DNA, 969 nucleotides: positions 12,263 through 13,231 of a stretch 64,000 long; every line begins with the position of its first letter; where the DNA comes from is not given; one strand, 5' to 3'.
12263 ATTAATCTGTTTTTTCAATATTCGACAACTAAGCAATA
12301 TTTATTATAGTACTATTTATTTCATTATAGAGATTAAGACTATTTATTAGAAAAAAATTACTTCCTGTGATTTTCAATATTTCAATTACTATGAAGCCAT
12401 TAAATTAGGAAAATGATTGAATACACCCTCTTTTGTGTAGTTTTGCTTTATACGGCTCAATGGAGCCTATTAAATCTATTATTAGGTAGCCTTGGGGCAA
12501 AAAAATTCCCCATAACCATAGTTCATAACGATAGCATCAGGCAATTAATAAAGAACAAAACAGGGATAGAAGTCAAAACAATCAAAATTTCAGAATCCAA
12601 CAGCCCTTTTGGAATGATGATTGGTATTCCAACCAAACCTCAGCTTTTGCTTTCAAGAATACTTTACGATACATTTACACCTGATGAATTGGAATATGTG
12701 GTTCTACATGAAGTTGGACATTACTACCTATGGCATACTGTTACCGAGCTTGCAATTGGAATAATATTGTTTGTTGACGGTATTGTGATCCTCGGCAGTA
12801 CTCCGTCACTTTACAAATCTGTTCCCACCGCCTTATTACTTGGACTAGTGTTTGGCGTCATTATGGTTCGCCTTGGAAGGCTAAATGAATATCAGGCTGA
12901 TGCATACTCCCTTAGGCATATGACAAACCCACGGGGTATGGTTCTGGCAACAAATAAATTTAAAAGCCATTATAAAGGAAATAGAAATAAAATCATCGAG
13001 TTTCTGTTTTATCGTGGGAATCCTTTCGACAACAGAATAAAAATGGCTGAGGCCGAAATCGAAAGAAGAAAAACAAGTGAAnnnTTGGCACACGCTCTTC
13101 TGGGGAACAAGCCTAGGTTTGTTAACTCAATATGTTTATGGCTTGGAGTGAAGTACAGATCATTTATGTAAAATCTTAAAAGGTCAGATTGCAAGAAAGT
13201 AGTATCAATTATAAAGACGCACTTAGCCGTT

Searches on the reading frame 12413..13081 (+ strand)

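Call 12: search_protein_families(library=pfam, proteins=[window:12413-13081:+], max_evalue=0.01)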
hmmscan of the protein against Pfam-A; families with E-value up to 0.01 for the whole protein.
window:12413-13081:+ (223 aa): 3 families
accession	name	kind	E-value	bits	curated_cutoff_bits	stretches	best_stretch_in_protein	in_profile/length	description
PF01435.24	Peptidase_M48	-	3.7e-10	40.4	20.3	1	61-196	32-166/186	Peptidase family M48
PF10263.15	SprT-like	-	0.00043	20.5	25.6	1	75-109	43-77/108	SprT-like family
PF05569.17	Peptidase_M56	-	0.002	17.8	31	1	55-103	155-203/296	BlaR1 peptidase M56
